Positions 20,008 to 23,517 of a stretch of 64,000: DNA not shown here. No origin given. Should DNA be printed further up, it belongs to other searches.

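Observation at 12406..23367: Tightly coupled four-gene operon (PLD-SNF2 helicase / AlbA_2-HATPase-wHTH / PglX-like N6A methyltransferase / PHP-SMC ATPase) that fits no named R-M, BREX or DISARM class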

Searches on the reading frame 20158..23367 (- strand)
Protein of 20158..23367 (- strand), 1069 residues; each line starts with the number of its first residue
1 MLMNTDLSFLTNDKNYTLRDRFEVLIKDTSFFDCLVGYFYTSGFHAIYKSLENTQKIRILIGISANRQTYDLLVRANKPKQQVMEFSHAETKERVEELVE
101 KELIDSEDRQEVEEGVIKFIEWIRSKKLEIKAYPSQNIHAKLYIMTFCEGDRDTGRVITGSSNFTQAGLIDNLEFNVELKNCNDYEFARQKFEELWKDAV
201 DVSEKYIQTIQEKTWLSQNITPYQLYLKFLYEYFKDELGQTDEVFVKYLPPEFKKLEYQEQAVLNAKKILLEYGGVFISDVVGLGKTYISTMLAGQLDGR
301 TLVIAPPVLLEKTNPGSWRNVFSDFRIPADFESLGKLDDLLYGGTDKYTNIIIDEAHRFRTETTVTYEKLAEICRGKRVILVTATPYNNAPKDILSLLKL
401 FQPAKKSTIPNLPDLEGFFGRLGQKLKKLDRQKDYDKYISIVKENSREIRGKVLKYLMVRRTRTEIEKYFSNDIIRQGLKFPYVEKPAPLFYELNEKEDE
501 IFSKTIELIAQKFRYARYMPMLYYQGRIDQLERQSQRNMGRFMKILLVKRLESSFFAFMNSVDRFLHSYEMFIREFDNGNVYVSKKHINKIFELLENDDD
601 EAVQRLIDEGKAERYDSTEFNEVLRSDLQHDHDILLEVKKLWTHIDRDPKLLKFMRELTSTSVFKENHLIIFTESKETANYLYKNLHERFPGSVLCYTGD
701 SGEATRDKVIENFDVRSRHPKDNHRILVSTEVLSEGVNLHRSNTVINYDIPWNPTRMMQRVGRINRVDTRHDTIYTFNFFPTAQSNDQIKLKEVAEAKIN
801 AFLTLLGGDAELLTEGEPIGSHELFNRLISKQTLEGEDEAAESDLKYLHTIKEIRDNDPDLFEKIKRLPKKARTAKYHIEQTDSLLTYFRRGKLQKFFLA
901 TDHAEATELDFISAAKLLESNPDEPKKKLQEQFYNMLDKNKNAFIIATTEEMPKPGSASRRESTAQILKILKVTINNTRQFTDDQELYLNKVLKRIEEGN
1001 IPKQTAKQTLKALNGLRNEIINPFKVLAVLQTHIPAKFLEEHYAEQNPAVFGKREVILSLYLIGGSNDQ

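Call 3: search_protein_families(library=pfam, proteins=[window:20158-23367:-], max_evalue=0.01)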
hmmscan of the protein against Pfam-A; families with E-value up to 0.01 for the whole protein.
window:20158-23367:- (1069 aa): 10 families
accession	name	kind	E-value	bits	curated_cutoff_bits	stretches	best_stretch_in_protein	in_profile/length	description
PF00271.37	Helicase_C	-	5.6e-23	81.7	23.5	1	662-767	11-109/110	Helicase conserved C-terminal domain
PF00176.29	SNF2-rel_dom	-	5.4e-10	39.3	24.9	1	348-471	126-230/290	SNF2-related domain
PF04851.21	ResIII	-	1.6e-08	35.1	22.5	1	344-387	122-163/164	Type III restriction enzyme, res subunit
PF13091.12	PLDc_2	-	1.9e-08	34.6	27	1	47-196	29-132/132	PLD-like domain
PF00270.35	DEAD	-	2.1e-05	24.7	26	1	335-389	103-162/167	DEAD/DEAH box helicase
PF22590.2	Cas3-like_C_2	-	5.4e-05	23.9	27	1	670-767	6-104/106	CRISPR-associated nuclease/helicase Cas3, C-terminal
PF09565.16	RE_NgoFVII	-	0.00015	21.6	23.8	1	126-198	80-151/162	NgoFVII restriction endonuclease N-terminal PLD domain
PF13307.12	Helicase_C_2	-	0.0002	21.9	25.3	1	665-770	8-113/170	Helicase C-terminal domain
PF00004.35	AAA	-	0.00024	22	21.2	0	908-964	65-122/131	ATPase family associated with various cellular activities (AAA)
PF13401.12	AAA_22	-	0.0034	18.1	27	0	282-375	14-109/130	AAA domain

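Call 4: search_protein_families(library=padloc, proteins=[window:20158-23367:-], max_evalue=0.01)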
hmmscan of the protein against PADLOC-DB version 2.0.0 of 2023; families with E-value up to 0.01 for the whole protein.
window:20158-23367:- (1069 aa): 43 families (the best 25 are shown)
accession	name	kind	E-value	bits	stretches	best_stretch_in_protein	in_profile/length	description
PDLC01075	C3a139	-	5.9e-43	145.4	1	14-829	8-775/948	HKD+Snf2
PDLC02621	DrmD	-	7.2e-34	115.2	1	523-793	379-655/1040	DrmD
PDLC02623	DrmD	-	1.2e-28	97.5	2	650-816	515-670/1040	DrmD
PDLC02619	DrmD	-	1.7e-26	90.6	2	584-808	335-572/872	DrmD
PDLC02193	PLD_Helicase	-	3.6e-24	83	2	617-808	636-836/905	-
PDLC02500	BrxHI|BrxHII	-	4.7e-24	83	1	533-809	363-612/933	BrxHI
PDLC02840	DpdE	-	3.3e-23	79.9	2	629-789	521-676/1091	DpdE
PDLC00659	HmaA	-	1.7e-21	73.8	1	598-768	445-611/1176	SNF2 helicase / DEAD-box helicase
PDLC02843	DpdE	-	3.6e-21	72.8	2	647-767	549-663/1091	DpdE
PDLC02633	DrmD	-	2e-18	63.8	1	538-783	396-644/839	DrmD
PDLC02632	DrmD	-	3e-17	60.3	1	523-787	379-644/662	DrmD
PDLC02572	DrmA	-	8.7e-17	58.3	1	534-787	387-641/1043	DrmA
PDLC02504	BrxHI|BrxHII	-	5.5e-16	55.7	1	615-814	436-625/971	BrxHII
PDLC02620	DrmD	-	1.1e-14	51.5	1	537-781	360-590/1060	DrmD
PDLC00631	ZorD1|ZorD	-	4.9e-14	49.1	1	649-787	755-885/1071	"SWI2/SNF2 helicase, Mrr-like nuclease"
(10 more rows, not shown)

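Call 5: search_protein_families(library=ncbifam, proteins=[window:20158-23367:-], max_evalue=0.01)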
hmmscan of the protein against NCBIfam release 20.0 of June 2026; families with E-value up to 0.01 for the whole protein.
window:20158-23367:- (1069 aa): 26 families (the best 25 are shown)
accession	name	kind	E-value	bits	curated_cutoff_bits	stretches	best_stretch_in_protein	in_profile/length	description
NF042964.1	phospholipD_antiphage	equivalog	1.9e-41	142.3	1100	2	534-807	589-827/895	phospholipase D-like domain-containing anti-phage protein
NF038317.1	DISARM_DrmD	equivalog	2e-39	135.7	610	1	454-872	316-711/1021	DISARM system SNF2-like helicase DrmD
NF041062.1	DpdE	equivalog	9.9e-29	99.9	500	2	602-783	487-657/1048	protein DpdE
NF038318.1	DISARM_DrmD_b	equivalog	2.1e-24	85.7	950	2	584-808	332-569/868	DISARM system SNF2-like helicase DrmD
NF003426.0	PRK04914.1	equivalog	2.2e-11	42.8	576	1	642-803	473-624/959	RNA polymerase-associated protein RapA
NF010337.0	PRK13766.1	equivalog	4.7e-11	41.5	610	1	588-767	289-468/781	Hef nuclease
NF008744.0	PRK11776.1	equivalog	1.3e-10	40.5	524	1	638-771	217-340/460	ATP-dependent RNA helicase DbpA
NF041790.1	anti-phage_ZorD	equivalog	2.3e-09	35.8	1500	1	644-772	900-1029/1035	type I Zorya anti-phage system protein ZorD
NF053631.1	RNA_helic_CshA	equivalog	1e-07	31.2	646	1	664-769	235-333/434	degradosome RNA helicase CshA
TIGR02621.3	cas3_GSU0051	exception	1.1e-07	31.1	400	1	664-781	269-386/854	type I-G CRISPR-associated helicase/endonuclease Cas3g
NF058637.1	helic_SCO1167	equivalog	1.2e-06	26.9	1200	1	652-767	765-874/932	SCO1167/SCO6262 family helicase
NF008394.0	PRK11192.1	equivalog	2.4e-06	26.7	507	1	667-768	248-342/441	ATP-dependent RNA helicase SrmB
NF053636.1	DDHlcsCsdAPsy1082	equivalog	3.4e-06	25.9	890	1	667-767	244-337/512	DEAD/DEAH box helicase CsdA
NF007882.0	PRK10590.1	equivalog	7.3e-06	25.2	743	1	655-771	232-343/456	ATP-dependent RNA helicase RhlE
NF053711.1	RNA_heli_RhlE1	exception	1.6e-05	23.9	750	1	665-772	243-343/434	RNA helicase RhlE1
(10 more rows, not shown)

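Call 34: find_homologous_proteins(query=window:20158-23367:-, max_evalue=1e-10)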
Query window:20158-23367:- (1069 aa): 7856 proteins with E <= 1e-10 among 8000 candidates; the best 120 are listed.
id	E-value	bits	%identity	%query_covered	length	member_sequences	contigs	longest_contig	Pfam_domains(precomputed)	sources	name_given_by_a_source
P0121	0.0e+0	2401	100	100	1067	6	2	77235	PF00270.36,PF00176.30,PF13091.13,PF00271.38,PF04851.22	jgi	-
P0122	0.0e+0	2085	87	99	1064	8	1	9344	PF00176.30,PF13091.13,PF00271.38,PF04851.22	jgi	-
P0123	0.0e+0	2085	87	99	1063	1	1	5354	PF00176.30,PF13091.13,PF09565.17,PF00271.38,PF04851.22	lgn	-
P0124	0.0e+0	2055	85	100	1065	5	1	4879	PF00270.36,PF00176.30,PF13091.13,PF00271.38,PF22590.3,PF04851.22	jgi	jgi:superfamily II DNA/RNA helicase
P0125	0.0e+0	2048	85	100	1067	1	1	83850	PF00176.30,PF13091.13,PF00271.38,PF22590.3,PF04851.22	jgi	jgi:superfamily II DNA or RNA helicase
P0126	0.0e+0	2043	85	99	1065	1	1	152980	PF00176.30,PF13091.13,PF00271.38,PF22590.3,PF04851.22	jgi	jgi:superfamily II DNA or RNA helicase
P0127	0.0e+0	2042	85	99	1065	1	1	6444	PF00176.30,PF13091.13,PF13307.13,PF00271.38,PF22590.3,PF04851.22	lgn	-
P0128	0.0e+0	2040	85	99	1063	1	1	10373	PF00270.36,PF00176.30,PF13091.13,PF00271.38,PF22590.3,PF04851.22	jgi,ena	-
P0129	0.0e+0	2033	85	99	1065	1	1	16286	PF00176.30,PF13091.13,PF00271.38,PF22590.3,PF04851.22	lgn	-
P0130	0.0e+0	2025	84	99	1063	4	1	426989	PF00176.30,PF13091.13,PF00271.38,PF22590.3,PF04851.22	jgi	jgi:superfamily II DNA or RNA helicase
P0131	0.0e+0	2023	84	99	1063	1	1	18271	PF00270.36,PF00176.30,PF13091.13,PF00271.38,PF22590.3,PF04851.22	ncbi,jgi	ncbi:MAG: helicase-related protein [Desulfobacteria bacterium]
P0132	0.0e+0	2022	84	99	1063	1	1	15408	PF00270.36,PF00176.30,PF13091.13,PF00271.38,PF22590.3,PF04851.22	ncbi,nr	ncbi:MAG: helicase-related protein [Deltaproteobacteria bacterium]|nr:helicase-related protein [Delt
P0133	0.0e+0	2019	84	99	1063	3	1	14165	PF00270.36,PF00176.30,PF13091.13,PF00271.38,PF22590.3,PF04851.22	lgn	-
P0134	0.0e+0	2018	84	99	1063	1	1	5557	PF00270.36,PF00176.30,PF13091.13,PF00271.38,PF22590.3,PF04851.22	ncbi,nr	ncbi:MAG: helicase [Methanosarcinales archaeon]|nr:MAG: helicase [Methanosarcinales archaeon]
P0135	0.0e+0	2017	84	99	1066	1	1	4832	PF00270.36,PF00176.30,PF13091.13,PF00271.38,PF22590.3,PF04851.22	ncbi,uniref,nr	uniref:Helicase n=1 Tax=Candidatus Desulfatibia profunda TaxID=2841695 RepID=A0A8J6TG19_9BACT|nr:hel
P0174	0.0e+0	1918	79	99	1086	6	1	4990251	PF00270.36,PF00176.30,PF13091.13,PF00271.38,PF22590.3,PF04851.22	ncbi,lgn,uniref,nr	ncbi:helicase domain protein [Syntrophobacter fumaroxidans MPOB]|uniref:Helicase domain protein n=2 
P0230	0.0e+0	1862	78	99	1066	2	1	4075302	PF00270.36,PF00176.30,PF13091.13,PF00271.38,PF04851.22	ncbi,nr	ncbi:helicase [Candidatus Brocadia pituitae]|nr:helicase [Candidatus Brocadia pituitae]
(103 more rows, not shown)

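Call 35: find_encoding_contigs(protein=P0174, flank=10000, max_places=1)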
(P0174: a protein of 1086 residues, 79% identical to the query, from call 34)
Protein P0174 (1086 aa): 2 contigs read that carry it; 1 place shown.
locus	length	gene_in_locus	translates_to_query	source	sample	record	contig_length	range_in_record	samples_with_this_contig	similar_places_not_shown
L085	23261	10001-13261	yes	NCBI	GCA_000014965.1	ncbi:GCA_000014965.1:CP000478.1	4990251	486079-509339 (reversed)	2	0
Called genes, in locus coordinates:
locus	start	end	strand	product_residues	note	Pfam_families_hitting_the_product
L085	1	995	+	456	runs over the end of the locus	PF00919:UPF0004, PF04055:Radical_SAM, PF01938:TRAM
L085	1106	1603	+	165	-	PF02577:BFN_dom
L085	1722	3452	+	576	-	PF01979:Amidohydro_1, PF07969:Amidohydro_3 (weak), PF13382:Adenine_deam_C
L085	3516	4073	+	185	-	PF09537:DUF2383 (faint), PF02915:Rubrerythrin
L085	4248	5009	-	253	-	PF01713:Smr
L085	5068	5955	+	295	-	PF01612:DNA_pol_A_exo1, PF00570:HRDC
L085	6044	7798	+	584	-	PF13428:TPR_14 (faint), PF02624:YcaO, PF13176:TPR_7 (faint), PF12895:ANAPC3, PF13424:TPR_12 (weak), PF00515:TPR_1, PF07719:TPR_2, PF13181:TPR_8, +6 more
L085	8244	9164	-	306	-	PF01040:UbiA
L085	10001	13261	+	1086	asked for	PF04851:ResIII (faint), PF13091:PLDc_2, PF22590:Cas3-like_C_2 (faint), PF00270:DEAD (faint), PF00176:SNF2-rel_dom, PF00271:Helicase_C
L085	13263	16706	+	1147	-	PF02384:N6_Mtase (faint), PF20473:MmeI_Mtase (weak), PF07669:Eco57I, PF12950:TaqI_C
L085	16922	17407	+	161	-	-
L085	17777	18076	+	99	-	PF04014:MazE_antitoxin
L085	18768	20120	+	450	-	PF06739:SBBP (faint), PF17164:DUF5122 (faint)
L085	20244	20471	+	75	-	PF02604:PhdYeFM_antitox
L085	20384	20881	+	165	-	PF01850:PIN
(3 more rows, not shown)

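Call 36: find_encoding_contigs(protein=P0230, flank=10000, max_places=1)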
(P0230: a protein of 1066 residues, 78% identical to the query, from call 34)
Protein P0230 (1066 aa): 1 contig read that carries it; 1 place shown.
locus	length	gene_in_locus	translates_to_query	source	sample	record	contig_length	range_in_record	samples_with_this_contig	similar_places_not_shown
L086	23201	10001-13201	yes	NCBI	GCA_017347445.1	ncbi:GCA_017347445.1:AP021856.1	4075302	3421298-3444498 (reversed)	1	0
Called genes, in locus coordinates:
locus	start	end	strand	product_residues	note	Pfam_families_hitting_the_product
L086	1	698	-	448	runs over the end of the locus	PF00072:Response_reg, PF00158:Sigma54_activat, PF01078:Mg_chelatase (faint), PF14532:Sigma54_activ_2, PF07724:AAA_2 (weak), PF07728:AAA_5 (weak), PF25601:AAA_lid_14, PF02954:HTH_8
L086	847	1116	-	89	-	-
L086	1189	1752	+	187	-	PF02163:Peptidase_M50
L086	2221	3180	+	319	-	PF00370:FGGY_N (weak), PF00480:ROK, PF01869:BcrAD_BadFG (weak)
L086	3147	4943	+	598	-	PF00009:GTP_EFTU, PF03144:GTP_EFTU_D2, PF14492:EFG_III (weak), PF00679:EFG_C, PF06421:LepA_C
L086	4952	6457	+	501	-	PF10502:Peptidase_S26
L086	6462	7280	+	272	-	PF00005:ABC_tran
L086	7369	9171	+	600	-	PF00664:ABC_membrane, PF00005:ABC_tran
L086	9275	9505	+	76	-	PF22513:FitA-like_RHH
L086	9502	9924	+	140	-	PF01850:PIN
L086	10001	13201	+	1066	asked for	PF13091:PLDc_2, PF00270:DEAD (faint), PF04851:ResIII (faint), PF00176:SNF2-rel_dom, PF00271:Helicase_C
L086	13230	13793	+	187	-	-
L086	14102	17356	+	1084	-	PF02384:N6_Mtase (faint), PF20473:MmeI_Mtase (faint), PF07669:Eco57I, PF12950:TaqI_C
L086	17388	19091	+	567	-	-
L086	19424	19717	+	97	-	PF18765:Polbeta, PF01909:NTP_transf_2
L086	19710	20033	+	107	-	PF01934:HepT-like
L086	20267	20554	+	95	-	-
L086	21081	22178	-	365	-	PF00989:PAS (faint), PF13426:PAS_9, PF00512:HisKA, PF02518:HATPase_c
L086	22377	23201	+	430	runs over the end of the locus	PF00764:Arginosuc_synth, PF20979:Arginosuc_syn_C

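Call 37: find_encoding_contigs(protein=P0130, flank=10000, max_places=1)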
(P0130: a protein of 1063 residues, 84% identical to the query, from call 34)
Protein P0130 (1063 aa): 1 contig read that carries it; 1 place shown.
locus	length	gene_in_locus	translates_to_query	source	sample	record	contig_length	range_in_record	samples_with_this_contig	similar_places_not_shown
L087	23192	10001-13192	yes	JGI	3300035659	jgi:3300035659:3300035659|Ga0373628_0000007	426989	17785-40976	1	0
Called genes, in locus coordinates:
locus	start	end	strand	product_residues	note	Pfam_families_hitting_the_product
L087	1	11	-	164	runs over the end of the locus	PF01209:Ubie_methyltran, PF13489:Methyltransf_23 (weak), PF13847:Methyltransf_31, PF08241:Methyltransf_11, PF08242:Methyltransf_12, PF13649:Methyltransf_25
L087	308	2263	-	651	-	PF07940:Hepar_II_III_C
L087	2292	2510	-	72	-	PF08889:WbqC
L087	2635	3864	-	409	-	PF06114:Peptidase_M78 (weak)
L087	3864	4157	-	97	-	PF09907:HigB_toxin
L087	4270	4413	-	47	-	PF07608:DUF1571 (weak)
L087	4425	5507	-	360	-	PF01120:Alpha_L_fucos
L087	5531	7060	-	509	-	PF03747:ADP_ribosyl_GH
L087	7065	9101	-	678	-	PF16875:Glyco_hydro_36N (faint), PF02065:Melibiase, PF01055:Glyco_hydro_31_2nd (faint)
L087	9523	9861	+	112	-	PF06094:GGACT (weak), PF13772:AIG2_2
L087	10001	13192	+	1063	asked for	PF13091:PLDc_2, PF22590:Cas3-like_C_2 (faint), PF04851:ResIII (faint), PF00176:SNF2-rel_dom, PF00271:Helicase_C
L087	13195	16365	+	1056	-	PF02384:N6_Mtase (faint), PF20473:MmeI_Mtase, PF07669:Eco57I, PF12950:TaqI_C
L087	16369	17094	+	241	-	PF13091:PLDc_2 (weak)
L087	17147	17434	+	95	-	PF01527:HTH_Tnp_1, PF13518:HTH_28 (faint)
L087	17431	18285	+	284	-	PF13276:HTH_21, PF00665:rve, PF13683:rve_3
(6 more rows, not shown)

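Call 38: find_related_loci(query=window:20158-23367:-, collection=metagenome_contigs, flank=10000)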
Query window:20158-23367:- (1069 aa) in metagenome_contigs; peptide patterns used: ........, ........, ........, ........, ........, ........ (x = any residue, [..] = any of these).
599 stretches matched a pattern (row limit reached: there are more); 570 encode a relative of the query (tblastn E <= 1e-3); the best 80 are kept; 80 distinct loci.
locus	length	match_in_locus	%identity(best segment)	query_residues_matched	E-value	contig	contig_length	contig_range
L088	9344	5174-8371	87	1-1065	0e+0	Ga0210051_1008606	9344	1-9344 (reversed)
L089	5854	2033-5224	85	1-1064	0e+0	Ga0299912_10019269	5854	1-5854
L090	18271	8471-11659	84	2-1064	0e+0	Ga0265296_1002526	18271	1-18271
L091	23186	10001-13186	84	3-1064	0e+0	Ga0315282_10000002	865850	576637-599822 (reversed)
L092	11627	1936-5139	83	1-1068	0e+0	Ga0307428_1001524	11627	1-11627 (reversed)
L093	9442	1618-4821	83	1-1068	0e+0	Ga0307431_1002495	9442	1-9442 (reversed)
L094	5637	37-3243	81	1-1069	0e+0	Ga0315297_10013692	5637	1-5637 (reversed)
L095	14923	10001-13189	81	1-1064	0e+0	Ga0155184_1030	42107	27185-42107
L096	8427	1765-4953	81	2-1064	0e+0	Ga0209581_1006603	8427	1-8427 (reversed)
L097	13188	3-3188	81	3-1064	0e+0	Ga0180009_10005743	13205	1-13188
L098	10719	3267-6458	80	1-1064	0e+0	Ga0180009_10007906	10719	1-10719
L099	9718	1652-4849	80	1-1064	0e+0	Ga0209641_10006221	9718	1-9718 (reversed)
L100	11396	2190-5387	80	1-1064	0e+0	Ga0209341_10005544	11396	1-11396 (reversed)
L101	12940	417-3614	80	1-1064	0e+0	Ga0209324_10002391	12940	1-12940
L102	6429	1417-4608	80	1-1064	0e+0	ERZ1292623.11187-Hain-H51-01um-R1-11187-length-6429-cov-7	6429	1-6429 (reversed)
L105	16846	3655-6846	79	2-1062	0e+0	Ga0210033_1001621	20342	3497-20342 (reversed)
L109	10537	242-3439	78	2-1064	0e+0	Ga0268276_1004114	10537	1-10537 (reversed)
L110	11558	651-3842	78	1-1064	0e+0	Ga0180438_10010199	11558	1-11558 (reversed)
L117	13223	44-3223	78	3-1062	0e+0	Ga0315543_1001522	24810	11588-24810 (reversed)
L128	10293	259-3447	78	2-1064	0e+0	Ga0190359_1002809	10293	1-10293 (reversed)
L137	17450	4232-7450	76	3-1064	0e+0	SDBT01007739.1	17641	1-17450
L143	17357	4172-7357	77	3-1064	0e+0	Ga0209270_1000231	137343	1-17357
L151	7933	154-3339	76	3-1064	0e+0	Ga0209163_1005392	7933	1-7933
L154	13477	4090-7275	76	3-1064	0e+0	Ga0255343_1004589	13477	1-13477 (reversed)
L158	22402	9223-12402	76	3-1062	0e+0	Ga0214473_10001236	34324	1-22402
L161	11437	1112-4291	75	3-1062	0e+0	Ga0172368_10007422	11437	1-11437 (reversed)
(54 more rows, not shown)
